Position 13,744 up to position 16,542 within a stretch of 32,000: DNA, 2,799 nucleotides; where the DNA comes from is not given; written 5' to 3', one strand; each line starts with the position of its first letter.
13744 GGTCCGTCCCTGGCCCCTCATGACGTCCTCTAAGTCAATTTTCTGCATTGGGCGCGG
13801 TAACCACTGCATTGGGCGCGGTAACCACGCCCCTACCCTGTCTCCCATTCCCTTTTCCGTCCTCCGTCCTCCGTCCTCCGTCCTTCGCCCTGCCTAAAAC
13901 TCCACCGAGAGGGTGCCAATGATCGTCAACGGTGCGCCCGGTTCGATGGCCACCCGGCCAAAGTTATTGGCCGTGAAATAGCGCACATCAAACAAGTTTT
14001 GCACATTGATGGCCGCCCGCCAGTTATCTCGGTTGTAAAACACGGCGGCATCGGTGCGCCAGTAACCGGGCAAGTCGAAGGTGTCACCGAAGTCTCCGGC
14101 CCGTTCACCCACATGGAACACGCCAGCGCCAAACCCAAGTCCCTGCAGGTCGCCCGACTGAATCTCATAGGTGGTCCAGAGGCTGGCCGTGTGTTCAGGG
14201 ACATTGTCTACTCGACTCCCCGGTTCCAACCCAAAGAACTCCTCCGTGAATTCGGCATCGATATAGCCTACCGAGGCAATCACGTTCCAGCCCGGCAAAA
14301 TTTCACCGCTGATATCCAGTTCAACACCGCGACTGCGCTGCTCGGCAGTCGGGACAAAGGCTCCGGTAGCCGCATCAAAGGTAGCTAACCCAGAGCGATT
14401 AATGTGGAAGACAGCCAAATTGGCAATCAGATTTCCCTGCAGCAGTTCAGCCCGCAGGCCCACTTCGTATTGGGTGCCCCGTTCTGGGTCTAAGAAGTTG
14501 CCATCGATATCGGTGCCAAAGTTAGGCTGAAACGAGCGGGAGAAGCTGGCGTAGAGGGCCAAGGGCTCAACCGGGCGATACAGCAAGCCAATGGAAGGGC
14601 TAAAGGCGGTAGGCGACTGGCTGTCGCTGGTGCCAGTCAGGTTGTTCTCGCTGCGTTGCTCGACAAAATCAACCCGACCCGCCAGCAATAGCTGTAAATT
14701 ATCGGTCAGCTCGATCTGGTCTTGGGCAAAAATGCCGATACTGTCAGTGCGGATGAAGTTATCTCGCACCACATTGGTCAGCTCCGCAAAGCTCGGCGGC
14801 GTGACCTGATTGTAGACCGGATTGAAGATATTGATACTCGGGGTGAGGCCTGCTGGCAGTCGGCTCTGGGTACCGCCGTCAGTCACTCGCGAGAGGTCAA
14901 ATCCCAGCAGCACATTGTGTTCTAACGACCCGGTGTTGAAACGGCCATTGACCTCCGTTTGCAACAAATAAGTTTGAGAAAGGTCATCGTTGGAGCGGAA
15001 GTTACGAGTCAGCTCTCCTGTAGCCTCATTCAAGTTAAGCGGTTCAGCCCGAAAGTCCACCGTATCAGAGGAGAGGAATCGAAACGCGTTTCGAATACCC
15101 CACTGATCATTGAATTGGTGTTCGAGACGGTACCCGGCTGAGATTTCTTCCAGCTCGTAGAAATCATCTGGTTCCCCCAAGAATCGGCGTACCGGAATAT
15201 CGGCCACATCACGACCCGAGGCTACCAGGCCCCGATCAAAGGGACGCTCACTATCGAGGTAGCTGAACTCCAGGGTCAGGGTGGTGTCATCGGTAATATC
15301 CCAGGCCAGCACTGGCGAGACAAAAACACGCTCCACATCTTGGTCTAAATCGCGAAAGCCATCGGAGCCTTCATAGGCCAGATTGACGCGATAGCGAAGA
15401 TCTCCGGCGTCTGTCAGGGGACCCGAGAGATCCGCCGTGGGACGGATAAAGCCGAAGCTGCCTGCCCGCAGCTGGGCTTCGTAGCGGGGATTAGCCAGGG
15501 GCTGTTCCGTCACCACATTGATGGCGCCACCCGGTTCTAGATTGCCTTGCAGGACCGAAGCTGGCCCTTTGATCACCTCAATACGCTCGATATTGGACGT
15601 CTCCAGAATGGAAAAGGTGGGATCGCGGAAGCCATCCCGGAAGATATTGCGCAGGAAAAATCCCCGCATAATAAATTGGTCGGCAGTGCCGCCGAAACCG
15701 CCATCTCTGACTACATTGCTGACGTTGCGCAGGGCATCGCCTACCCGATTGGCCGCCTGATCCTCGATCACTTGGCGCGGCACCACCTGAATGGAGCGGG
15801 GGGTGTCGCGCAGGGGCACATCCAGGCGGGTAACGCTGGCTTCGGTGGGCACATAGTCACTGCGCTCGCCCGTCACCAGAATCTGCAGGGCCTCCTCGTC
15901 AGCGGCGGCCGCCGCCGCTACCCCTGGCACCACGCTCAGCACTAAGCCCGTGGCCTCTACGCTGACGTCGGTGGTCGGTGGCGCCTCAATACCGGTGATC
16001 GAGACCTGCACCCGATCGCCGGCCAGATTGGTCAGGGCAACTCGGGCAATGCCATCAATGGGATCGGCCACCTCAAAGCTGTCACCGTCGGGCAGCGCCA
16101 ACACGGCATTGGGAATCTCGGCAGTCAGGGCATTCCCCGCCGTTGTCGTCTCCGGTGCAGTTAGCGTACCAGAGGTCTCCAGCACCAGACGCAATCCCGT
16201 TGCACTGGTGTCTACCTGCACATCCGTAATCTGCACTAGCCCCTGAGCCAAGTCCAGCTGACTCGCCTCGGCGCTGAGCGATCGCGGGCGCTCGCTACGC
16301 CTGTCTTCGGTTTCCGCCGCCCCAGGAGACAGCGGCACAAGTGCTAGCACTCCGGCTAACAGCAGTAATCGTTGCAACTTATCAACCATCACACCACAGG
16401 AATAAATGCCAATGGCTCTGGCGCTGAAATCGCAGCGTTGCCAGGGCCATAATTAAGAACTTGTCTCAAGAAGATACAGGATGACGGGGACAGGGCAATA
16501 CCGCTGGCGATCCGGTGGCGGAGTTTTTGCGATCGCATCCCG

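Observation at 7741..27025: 22-bp-phased direct repeat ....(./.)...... upstream of every receptor-type gene: candidate AraC/PchR-type operator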

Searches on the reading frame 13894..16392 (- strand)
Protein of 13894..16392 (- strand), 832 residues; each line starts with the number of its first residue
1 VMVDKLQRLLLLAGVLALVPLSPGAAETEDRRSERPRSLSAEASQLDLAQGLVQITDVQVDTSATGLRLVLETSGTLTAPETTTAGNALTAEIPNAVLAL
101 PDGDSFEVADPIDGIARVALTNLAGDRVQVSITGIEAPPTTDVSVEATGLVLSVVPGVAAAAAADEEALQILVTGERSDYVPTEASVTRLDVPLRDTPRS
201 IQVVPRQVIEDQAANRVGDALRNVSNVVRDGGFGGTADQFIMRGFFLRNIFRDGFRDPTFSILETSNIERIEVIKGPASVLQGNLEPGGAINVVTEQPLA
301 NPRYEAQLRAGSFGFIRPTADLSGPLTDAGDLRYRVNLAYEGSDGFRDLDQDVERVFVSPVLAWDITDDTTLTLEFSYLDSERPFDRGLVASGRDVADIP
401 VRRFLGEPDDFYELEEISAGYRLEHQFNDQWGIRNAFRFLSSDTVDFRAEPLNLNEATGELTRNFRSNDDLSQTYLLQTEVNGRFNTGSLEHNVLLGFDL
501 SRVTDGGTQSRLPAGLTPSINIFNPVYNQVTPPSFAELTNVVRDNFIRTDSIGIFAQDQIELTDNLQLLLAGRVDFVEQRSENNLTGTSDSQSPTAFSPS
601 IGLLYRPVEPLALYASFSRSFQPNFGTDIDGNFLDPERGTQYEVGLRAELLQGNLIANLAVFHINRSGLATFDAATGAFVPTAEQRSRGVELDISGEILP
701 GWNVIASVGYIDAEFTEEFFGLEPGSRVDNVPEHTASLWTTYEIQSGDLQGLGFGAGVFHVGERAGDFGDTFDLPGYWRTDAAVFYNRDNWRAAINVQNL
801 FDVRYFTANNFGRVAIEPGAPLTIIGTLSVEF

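Call 12: search_protein_families(library=pfam, proteins=[window:13894-16392:-])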
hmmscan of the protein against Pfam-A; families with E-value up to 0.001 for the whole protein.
window:13894-16392:- (832 aa): 3 families
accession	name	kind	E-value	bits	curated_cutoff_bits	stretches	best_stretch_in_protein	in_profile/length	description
PF00593.30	TonB_dep_Rec_b-barrel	-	9.3e-73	247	27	1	364-800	2-436/436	TonB dependent receptor-like, beta-barrel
PF07715.20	Plug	-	9e-23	81.3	23.9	1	194-290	2-107/107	TonB-dependent Receptor Plug Domain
PF11741.13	AMIN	-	4.1e-10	40.1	20.5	1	58-153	2-100/101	AMIN domain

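Call 49: search_protein_families(library=ncbifam, proteins=[window:13894-16392:-], max_evalue=0.00001)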
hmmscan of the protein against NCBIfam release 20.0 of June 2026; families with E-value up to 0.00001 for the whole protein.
window:13894-16392:- (832 aa): 20 families
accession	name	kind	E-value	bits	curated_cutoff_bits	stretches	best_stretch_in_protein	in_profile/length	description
TIGR01783.1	TonB-siderophor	subfamily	2.7e-131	439.3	223.5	1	196-832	1-649/649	TonB-dependent siderophore receptor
NF010651.0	PRK14050.1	equivalog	3.9e-86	289.7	884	1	175-807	56-706/730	TonB-dependent siderophore receptor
NF007465.0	PRK10044.1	equivalog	7.2e-85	285.6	803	1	183-829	65-723/726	ferrichrome porin FhuA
NF047944.1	FoxamRcptFoxA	equivalog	1.3e-81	275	1300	1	180-828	37-693/697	ferrioxamine B receptor FoxA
NF010650.0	PRK14049.1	equivalog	1.4e-68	231.8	904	1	179-803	63-703/729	ferrioxamine B receptor precursor protein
NF007349.0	PRK09840.1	equivalog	1.7e-61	208.2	686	1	147-831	18-759/760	catecholate siderophore receptor Fiu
NF049960.1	siderphRecptFauA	equivalog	4.9e-53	180.6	900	1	184-811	62-707/727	TonB-dependent alcaligin siderophore receptor FauA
NF007447.0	PRK10003.1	equivalog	3.2e-40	138.1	666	1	140-760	15-652/727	ferric-rhodotorulic acid/ferric-coprogen receptor FhuE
TIGR01785.1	TonB-hemin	subfamily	5.3e-25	88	316.85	2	465-810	297-659/677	TonB-dependent heme/hemoglobin receptor family protein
TIGR01779.1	TonB-B12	equivalog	6.7e-19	67.9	599.7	2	603-811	393-599/614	TonB-dependent vitamin B12 receptor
TIGR01786.1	TonB-hemlactrns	subfamily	2.2e-17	62.7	323.75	1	460-810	316-691/719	TonB-dependent hemoglobin/transferrin/lactoferrin family receptor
NF041535.1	TonB_rec_PqqU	equivalog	1.6e-14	53.1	1200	1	261-380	96-216/676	TonB-dependent receptor PqqU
NF053590.1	TonB_dep_TOL0244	equivalog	1.3e-12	47.1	645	0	551-805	327-580/604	TOL_0244 family TonB-dependent receptor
NF041676.1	FecA_OM_dicitr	equivalog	4.8e-12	44.6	1100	1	543-812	470-756/773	TonB-dependent Fe(3+) dicitrate receptor FecA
NF010038.0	PRK13513.1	equivalog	2.8e-11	42.7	942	0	158-244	15-97/659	ligand-gated channel protein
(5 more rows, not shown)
